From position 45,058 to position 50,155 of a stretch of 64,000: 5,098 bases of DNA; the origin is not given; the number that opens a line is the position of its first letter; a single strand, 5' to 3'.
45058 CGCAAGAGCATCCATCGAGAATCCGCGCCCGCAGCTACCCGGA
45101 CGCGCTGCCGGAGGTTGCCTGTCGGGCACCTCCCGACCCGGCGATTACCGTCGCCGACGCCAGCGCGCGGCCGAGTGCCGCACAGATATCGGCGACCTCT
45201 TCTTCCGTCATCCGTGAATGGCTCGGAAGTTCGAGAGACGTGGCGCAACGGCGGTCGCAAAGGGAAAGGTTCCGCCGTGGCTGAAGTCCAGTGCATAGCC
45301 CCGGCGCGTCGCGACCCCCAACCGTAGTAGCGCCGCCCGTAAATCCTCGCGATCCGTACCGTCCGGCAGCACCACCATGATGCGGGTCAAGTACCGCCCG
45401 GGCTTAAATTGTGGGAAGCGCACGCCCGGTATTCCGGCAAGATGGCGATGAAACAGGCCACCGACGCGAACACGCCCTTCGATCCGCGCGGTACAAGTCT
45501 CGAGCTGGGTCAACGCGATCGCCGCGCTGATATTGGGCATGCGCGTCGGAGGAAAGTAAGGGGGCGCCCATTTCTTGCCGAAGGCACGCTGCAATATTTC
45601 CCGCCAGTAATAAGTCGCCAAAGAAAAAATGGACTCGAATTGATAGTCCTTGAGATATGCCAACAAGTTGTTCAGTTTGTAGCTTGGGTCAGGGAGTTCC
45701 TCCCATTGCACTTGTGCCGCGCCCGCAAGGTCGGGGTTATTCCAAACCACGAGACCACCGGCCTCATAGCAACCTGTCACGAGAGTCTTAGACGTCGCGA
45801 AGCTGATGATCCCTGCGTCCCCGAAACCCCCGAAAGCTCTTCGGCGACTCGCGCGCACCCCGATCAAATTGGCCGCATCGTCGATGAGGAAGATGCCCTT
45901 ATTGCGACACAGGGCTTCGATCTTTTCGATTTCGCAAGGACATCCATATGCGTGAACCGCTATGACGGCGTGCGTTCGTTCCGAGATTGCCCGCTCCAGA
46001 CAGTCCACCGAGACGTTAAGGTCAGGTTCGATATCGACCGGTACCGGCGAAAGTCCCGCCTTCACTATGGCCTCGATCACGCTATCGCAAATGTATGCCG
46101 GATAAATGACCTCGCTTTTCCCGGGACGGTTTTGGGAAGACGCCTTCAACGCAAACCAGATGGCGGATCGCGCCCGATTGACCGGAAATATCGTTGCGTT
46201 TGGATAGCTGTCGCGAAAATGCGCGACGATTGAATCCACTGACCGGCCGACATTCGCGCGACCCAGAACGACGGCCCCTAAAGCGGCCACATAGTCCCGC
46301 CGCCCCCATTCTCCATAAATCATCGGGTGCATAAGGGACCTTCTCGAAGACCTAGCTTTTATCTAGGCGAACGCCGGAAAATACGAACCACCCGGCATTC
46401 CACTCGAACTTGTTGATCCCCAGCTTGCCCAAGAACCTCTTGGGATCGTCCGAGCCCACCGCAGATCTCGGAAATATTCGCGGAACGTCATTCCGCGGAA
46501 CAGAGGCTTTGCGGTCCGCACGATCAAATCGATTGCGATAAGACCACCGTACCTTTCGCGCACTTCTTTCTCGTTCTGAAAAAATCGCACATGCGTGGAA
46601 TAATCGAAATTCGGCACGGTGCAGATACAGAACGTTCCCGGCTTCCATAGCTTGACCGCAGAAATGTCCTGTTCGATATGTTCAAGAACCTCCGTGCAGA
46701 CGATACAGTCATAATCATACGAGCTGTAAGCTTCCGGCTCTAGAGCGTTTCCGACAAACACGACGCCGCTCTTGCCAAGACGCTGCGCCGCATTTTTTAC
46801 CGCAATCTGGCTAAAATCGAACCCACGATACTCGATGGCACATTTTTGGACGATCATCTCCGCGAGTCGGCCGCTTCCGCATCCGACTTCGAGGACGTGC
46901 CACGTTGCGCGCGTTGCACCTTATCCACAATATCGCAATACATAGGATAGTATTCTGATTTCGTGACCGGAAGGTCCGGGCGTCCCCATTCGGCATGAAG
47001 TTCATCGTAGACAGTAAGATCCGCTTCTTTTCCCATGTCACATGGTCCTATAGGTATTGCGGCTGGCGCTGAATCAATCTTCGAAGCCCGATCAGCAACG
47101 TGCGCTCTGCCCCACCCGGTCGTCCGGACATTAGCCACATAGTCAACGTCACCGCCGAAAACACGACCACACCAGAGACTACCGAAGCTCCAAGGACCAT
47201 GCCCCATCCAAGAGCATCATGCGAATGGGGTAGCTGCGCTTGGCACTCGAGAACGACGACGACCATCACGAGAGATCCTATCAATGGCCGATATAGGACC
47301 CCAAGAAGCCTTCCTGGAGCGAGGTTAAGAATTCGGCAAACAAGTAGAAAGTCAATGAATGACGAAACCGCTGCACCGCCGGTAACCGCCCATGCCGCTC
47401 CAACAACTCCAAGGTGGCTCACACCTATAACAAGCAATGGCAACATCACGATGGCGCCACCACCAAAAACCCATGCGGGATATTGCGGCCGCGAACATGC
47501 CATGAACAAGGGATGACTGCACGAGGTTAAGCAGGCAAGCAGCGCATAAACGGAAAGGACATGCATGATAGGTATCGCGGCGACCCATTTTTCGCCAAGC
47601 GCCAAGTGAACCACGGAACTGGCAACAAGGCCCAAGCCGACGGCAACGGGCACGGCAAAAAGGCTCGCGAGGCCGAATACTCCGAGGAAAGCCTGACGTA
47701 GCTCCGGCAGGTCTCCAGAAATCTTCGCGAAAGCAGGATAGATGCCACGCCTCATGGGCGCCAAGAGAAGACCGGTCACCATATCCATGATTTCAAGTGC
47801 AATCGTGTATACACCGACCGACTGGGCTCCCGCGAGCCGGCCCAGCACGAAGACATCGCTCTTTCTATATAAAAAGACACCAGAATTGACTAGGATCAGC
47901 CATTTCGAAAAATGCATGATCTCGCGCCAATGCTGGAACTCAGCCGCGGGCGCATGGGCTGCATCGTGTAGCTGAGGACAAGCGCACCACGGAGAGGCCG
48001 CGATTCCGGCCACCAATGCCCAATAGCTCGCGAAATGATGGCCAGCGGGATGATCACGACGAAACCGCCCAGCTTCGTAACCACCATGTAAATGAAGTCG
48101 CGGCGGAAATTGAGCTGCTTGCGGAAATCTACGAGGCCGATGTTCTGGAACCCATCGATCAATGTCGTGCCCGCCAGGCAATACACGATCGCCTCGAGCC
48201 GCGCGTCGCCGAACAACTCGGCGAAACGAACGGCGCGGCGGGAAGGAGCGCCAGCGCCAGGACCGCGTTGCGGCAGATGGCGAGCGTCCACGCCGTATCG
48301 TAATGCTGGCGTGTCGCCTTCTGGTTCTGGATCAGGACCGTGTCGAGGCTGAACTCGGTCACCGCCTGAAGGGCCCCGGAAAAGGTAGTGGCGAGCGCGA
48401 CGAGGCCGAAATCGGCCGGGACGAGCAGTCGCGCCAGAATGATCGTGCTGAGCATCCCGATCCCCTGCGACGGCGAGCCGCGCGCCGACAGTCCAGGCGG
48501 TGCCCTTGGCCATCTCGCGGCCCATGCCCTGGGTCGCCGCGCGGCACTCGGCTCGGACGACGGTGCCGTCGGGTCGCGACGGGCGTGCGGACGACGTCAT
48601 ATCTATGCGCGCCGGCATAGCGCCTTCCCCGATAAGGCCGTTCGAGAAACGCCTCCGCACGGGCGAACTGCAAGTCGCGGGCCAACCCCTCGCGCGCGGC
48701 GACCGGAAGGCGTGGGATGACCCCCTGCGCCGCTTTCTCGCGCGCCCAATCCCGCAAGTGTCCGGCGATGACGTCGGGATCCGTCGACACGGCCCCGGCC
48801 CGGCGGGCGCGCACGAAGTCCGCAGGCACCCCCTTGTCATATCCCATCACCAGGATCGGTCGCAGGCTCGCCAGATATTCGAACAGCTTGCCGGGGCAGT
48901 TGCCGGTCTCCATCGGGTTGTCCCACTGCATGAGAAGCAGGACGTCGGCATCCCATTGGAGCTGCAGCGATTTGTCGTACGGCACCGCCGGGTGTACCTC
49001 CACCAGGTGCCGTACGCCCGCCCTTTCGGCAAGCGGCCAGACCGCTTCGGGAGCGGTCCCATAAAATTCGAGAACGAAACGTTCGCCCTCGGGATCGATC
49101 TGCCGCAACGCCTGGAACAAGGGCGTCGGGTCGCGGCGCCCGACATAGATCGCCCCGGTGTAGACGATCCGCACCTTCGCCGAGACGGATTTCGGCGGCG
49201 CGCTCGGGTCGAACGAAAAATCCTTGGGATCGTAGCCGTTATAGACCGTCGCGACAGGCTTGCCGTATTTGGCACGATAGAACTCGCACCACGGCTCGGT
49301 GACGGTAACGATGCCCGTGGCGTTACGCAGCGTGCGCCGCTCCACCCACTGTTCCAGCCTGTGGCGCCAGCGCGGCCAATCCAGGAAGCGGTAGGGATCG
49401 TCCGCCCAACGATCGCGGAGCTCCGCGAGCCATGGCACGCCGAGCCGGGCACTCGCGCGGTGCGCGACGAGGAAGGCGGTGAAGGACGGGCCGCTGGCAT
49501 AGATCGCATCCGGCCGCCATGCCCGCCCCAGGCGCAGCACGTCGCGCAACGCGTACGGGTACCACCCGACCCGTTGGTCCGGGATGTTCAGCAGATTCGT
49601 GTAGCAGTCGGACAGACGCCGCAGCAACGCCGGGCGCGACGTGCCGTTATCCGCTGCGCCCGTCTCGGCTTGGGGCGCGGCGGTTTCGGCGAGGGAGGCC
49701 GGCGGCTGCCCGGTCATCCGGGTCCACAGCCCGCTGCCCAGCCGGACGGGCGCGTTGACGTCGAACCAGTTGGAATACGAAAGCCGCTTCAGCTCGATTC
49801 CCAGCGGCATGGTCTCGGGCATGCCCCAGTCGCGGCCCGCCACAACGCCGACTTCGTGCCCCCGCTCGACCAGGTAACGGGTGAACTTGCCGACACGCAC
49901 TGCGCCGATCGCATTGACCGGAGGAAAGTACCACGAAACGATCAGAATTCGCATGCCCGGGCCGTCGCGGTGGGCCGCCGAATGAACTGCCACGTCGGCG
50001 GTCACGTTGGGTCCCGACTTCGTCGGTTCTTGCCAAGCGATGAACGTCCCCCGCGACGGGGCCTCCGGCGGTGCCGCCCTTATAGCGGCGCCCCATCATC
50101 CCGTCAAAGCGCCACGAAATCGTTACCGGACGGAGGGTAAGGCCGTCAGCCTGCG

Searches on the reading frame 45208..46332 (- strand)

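Call 11: search_protein_families(library=pfam, proteins=[window:45208-46332:-])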
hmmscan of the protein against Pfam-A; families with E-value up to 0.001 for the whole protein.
window:45208-46332:- (374 aa): 1 family
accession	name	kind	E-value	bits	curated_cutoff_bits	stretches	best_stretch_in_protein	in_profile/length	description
PF01041.23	DegT_DnrJ_EryC1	-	7.5e-41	141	19.8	1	29-346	23-307/360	DegT/DnrJ/EryC1/StrS aminotransferase family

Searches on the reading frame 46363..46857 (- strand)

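Call 66: search_protein_families(library=pfam, proteins=[window:46363-46857:-])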
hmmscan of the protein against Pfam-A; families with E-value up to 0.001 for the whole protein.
window:46363-46857:- (164 aa): 3 families
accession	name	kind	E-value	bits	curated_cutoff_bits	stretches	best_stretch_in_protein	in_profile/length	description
PF08242.18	Methyltransf_12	-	1e-05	26.6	30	1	7-67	20-83/98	Methyltransferase domain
PF13489.12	Methyltransf_23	-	5.9e-05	23.3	27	1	5-86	42-123/164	Methyltransferase domain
PF08241.18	Methyltransf_11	-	0.00014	22.9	21.2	1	8-67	19-79/95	Methyltransferase domain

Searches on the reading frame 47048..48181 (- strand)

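Call 66: search_protein_families(library=pfam, proteins=[window:47048-48181:-])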
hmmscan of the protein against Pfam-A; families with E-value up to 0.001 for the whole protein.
window:47048-48181:- (377 aa): 2 families
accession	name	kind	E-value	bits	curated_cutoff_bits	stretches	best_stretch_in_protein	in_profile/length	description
PF13440.11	Polysacc_synt_3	-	1.4e-24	87.3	23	1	51-204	137-293/293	Polysaccharide biosynthesis protein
PF01943.22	Polysacc_synt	-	1.5e-10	41.4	28.2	1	82-154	201-273/274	Polysaccharide biosynthesis protein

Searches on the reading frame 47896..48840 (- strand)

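Call 66: search_protein_families(library=pfam, proteins=[window:47896-48840:-])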
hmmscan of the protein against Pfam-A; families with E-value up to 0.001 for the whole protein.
window:47896-48840:- (314 aa): 1 family
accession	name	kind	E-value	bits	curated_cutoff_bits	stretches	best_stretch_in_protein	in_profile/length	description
PF13440.11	Polysacc_synt_3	-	2.1e-05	24.4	23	1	207-272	73-138/293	Polysaccharide biosynthesis protein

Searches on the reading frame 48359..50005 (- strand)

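Call 66: search_protein_families(library=pfam, proteins=[window:48359-50005:-])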
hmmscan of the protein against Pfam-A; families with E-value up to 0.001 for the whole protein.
window:48359-50005:- (548 aa): 2 families
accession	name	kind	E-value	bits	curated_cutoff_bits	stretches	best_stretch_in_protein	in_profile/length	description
PF13439.12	Glyco_transf_4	-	4e-15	56.7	28.5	1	142-261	50-169/170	Glycosyltransferase Family 4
PF13579.12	Glyco_trans_4_4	-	5e-14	53.4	29.7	1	35-257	4-158/158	Glycosyl transferase 4-like domain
